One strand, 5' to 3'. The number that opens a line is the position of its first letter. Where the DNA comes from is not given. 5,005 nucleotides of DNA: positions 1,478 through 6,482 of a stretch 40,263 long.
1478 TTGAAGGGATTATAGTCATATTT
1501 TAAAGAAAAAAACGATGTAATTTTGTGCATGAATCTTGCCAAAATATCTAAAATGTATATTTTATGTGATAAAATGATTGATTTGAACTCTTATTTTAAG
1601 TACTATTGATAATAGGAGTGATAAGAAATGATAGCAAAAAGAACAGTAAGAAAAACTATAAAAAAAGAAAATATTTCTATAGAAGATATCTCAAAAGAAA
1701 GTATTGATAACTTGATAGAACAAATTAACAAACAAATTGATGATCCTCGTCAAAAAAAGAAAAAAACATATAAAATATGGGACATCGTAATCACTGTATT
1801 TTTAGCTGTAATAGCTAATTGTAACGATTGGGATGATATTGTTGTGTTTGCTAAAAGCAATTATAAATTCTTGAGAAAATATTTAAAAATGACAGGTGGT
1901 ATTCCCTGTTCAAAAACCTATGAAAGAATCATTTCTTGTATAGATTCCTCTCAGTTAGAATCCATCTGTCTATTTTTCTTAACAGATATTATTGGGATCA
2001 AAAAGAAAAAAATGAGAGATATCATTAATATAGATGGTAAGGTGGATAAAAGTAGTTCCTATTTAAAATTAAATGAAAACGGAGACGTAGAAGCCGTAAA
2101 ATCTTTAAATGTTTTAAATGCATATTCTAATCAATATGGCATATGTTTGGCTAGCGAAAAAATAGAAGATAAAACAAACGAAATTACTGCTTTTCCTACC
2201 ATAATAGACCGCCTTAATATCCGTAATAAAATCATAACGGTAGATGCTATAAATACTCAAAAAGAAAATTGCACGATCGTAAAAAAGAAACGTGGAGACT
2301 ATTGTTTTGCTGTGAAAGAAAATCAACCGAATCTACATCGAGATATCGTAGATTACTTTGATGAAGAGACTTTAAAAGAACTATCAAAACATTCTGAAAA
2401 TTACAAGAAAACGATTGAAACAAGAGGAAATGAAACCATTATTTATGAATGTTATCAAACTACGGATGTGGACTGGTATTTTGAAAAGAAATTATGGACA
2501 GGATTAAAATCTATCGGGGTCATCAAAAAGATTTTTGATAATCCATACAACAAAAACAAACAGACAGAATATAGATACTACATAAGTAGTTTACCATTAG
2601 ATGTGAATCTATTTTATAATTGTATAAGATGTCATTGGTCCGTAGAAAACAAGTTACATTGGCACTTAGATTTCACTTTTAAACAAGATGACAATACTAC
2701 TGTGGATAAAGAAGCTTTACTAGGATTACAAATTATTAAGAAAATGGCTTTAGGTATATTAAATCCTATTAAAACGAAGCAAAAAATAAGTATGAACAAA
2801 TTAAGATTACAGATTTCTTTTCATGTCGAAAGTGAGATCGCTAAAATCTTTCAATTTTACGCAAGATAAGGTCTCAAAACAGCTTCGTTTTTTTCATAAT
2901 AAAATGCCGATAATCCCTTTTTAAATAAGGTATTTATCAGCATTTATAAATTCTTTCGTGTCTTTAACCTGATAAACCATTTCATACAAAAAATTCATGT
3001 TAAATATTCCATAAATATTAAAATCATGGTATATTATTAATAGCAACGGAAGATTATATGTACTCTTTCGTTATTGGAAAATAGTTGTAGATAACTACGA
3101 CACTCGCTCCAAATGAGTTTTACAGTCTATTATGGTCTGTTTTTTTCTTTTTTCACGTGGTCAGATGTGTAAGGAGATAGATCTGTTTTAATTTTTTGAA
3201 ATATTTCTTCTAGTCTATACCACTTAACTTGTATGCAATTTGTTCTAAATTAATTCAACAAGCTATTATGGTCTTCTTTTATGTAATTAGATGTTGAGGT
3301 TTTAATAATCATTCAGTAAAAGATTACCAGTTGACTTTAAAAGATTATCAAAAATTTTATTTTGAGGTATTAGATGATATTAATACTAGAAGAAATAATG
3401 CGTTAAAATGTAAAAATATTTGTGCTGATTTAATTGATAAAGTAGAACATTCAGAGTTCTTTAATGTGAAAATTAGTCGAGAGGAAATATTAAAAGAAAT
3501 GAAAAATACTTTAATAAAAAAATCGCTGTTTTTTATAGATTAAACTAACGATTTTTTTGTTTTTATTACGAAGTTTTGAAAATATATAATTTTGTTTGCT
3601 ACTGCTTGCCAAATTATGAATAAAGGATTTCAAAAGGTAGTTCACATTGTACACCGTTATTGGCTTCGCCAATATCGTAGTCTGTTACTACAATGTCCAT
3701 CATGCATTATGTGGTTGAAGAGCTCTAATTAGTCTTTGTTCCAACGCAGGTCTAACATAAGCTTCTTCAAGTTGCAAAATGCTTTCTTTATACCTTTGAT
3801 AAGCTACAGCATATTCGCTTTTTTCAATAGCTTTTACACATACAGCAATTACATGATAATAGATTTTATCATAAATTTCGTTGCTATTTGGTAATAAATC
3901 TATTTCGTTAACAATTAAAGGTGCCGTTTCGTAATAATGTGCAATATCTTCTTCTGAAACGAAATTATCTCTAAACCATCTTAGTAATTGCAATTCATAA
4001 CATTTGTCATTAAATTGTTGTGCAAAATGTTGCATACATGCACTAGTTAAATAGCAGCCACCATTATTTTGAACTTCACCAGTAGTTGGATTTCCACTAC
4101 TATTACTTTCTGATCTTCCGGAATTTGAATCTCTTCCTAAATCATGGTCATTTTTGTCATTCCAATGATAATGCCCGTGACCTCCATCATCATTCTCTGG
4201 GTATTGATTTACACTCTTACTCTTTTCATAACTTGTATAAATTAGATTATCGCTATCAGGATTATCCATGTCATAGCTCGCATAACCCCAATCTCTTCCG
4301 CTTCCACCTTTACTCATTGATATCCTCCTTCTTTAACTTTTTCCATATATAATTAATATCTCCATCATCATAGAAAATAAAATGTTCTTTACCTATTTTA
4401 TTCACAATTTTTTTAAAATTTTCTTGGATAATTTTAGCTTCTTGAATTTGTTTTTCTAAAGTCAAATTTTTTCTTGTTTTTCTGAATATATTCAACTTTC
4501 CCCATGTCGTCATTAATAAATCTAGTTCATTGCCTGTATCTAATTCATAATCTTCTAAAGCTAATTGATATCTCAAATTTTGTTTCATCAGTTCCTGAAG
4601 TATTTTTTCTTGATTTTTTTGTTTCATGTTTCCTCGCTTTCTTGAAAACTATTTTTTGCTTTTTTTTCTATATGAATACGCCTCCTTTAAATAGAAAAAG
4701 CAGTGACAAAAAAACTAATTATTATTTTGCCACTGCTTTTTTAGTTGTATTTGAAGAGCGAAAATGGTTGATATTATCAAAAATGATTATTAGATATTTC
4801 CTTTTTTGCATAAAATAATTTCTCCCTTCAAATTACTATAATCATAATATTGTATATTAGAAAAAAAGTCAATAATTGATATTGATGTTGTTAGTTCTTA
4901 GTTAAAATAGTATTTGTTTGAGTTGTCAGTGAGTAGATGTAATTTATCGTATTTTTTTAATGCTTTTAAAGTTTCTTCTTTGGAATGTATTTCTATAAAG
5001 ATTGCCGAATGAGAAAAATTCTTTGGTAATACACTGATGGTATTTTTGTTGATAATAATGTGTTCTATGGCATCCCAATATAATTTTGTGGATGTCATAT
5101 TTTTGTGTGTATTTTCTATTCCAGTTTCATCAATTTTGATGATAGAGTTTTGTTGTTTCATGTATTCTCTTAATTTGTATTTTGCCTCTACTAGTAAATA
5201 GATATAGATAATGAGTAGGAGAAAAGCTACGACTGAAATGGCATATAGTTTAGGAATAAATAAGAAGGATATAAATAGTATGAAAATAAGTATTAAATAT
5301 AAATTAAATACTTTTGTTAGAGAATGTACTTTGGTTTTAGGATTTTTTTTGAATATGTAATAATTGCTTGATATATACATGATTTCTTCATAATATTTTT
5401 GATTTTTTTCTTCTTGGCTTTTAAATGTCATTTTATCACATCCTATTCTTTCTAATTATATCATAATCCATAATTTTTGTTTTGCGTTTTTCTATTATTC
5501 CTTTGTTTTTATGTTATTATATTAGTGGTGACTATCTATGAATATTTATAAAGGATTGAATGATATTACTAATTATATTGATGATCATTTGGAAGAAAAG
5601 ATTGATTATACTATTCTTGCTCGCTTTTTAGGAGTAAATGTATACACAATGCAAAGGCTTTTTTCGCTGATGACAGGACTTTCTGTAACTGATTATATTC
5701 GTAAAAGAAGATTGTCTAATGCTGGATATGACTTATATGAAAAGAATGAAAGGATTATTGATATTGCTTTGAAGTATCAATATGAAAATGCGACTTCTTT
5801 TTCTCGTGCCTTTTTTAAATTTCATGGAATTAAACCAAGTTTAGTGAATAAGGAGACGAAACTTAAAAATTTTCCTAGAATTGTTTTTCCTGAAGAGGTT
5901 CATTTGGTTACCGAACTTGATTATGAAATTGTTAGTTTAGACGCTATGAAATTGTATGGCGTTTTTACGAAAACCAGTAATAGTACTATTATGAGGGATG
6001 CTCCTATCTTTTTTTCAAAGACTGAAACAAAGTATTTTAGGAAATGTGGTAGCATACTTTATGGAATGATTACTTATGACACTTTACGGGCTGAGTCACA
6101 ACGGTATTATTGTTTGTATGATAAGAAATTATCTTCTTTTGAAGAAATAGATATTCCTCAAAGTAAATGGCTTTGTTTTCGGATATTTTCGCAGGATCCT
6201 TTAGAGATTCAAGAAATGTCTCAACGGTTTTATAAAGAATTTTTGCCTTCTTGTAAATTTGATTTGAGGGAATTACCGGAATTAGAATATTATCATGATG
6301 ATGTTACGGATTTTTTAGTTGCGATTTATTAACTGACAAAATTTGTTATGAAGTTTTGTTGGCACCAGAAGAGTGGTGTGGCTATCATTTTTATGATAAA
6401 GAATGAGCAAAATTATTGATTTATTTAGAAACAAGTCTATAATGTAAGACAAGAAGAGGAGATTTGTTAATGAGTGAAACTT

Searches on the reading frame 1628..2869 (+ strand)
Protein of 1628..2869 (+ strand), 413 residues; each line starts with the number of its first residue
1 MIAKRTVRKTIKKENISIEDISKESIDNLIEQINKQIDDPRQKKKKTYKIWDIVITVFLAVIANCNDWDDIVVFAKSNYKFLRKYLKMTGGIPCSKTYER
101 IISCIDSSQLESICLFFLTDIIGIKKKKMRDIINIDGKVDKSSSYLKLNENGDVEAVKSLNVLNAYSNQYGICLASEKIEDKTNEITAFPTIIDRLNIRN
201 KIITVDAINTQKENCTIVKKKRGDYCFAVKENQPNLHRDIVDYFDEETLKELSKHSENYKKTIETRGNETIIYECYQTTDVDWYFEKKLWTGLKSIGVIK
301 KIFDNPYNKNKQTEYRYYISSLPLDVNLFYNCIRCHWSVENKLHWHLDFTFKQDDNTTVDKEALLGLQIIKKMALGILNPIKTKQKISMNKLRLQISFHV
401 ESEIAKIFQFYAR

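Call 72: search_protein_families(library=pfam, proteins=[window:1628-2869:+], max_evalue=0.001)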
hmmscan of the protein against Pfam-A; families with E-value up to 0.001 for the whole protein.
window:1628-2869:+ (413 aa): 2 families
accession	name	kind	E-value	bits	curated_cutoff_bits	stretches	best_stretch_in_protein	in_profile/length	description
PF13808.11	DDE_Tnp_1_assoc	-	4.4e-20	72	32.3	1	35-114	5-84/88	DDE_Tnp_1-associated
PF01609.27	DDE_Tnp_1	-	6.1e-10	39.6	23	1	156-363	32-186/200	Transposase DDE domain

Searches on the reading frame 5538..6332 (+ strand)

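Call 49: search_protein_families(library=pfam, proteins=[window:5538-6332:+], max_evalue=0.01)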
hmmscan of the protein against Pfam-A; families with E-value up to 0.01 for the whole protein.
window:5538-6332:+ (264 aa): 4 families
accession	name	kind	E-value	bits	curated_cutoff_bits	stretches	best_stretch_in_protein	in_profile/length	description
PF12833.13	HTH_18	-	1.4e-16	61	33.6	1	27-102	1-76/80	Helix-turn-helix domain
PF06445.20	GyrI-like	-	2.2e-06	28.5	26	1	128-256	2-138/155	GyrI-like small molecule binding domain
PF14526.11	Cass2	-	8.4e-06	26.5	27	1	130-256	1-138/150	Integron-associated effector binding protein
PF00165.29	HTH_AraC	-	1.3e-05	25.6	26.6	0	70-101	8-38/42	Bacterial regulatory helix-turn-helix proteins, AraC family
